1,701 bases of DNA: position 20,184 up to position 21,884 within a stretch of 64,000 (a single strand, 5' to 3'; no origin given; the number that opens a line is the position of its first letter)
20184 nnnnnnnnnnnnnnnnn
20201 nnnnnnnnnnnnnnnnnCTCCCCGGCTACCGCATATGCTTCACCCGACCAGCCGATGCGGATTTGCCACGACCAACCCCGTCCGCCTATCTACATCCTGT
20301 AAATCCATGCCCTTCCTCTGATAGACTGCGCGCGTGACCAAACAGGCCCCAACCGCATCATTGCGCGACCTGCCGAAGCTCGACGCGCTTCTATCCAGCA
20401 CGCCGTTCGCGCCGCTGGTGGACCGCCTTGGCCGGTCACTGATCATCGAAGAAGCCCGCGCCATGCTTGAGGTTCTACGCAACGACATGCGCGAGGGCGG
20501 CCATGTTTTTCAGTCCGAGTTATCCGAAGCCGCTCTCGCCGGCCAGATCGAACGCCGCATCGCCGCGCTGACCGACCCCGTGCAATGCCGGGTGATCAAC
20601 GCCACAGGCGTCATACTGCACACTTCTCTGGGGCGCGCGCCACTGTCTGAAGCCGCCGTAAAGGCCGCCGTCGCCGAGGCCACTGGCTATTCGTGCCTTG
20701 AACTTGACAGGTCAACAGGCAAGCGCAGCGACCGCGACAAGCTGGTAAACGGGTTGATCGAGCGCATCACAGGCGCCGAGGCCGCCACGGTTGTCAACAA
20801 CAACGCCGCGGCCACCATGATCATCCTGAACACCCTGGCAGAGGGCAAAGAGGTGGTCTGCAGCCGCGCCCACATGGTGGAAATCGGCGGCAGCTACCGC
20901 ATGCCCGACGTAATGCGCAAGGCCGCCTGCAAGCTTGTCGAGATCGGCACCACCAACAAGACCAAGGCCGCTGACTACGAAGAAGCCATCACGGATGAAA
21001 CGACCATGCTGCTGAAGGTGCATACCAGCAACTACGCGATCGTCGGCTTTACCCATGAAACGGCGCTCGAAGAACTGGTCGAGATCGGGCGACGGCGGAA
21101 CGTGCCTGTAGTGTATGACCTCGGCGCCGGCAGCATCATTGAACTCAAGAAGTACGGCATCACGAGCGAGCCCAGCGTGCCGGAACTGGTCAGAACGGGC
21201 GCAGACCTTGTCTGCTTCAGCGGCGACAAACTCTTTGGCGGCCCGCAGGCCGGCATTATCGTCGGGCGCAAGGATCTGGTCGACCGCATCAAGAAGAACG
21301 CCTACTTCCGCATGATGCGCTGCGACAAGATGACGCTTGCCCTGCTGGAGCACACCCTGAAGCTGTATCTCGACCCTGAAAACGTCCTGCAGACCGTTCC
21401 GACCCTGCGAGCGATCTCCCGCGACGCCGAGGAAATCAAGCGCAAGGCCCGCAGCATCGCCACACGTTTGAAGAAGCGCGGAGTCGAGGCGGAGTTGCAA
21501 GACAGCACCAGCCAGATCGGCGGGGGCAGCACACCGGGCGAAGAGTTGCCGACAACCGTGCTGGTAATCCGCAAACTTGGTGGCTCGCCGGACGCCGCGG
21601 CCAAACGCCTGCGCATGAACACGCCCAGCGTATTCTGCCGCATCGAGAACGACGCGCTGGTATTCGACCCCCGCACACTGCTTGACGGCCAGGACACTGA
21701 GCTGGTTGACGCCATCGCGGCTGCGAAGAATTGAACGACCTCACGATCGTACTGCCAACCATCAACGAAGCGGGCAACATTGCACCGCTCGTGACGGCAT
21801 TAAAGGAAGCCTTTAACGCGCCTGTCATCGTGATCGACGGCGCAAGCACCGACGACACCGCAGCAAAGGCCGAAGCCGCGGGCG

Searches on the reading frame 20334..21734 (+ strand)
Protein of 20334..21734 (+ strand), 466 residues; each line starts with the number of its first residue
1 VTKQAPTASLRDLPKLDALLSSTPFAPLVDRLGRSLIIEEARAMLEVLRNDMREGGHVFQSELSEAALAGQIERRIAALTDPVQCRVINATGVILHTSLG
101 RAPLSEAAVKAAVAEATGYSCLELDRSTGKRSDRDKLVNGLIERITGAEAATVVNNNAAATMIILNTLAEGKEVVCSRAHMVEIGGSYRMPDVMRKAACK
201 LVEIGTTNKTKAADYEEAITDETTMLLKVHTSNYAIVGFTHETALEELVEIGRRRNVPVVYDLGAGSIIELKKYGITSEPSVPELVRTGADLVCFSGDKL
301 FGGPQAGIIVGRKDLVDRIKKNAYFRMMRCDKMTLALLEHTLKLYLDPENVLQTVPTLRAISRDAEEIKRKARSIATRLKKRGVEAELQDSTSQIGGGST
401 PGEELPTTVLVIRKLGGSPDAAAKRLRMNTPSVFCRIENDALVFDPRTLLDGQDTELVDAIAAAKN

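Call 63: search_protein_families(library=ncbifam, proteins=[window:20334-21734:+], max_evalue=0.001)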
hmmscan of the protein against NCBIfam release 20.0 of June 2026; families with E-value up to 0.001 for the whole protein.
window:20334-21734:+ (466 aa): 5 families
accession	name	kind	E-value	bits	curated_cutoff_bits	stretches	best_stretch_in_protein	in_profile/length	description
TIGR00474.1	selA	equivalog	4.2e-166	553.3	267.9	1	10-461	1-453/455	L-seryl-tRNA(Sec) selenium transferase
TIGR01437.1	selA_rel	subfamily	1.9e-22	79.7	385.3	1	86-367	9-281/363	DgaE family pyridoxal phosphate-dependent ammonia lyase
NF047797.1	glminPNH3LysDgaE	equivalog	2.3e-17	63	600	1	86-365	11-278/367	D-glucosaminate-6-phosphate ammonia lyase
TIGR03576.1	pyridox_MJ0158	hypoth_equivalog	5.8e-14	52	304.45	1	137-361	59-265/346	TIGR03576 family pyridoxal phosphate-dependent enzyme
TIGR01979.1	sufS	subfamily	2.7e-05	23.2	475.1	1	147-319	85-241/403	SufS family cysteine desulfurase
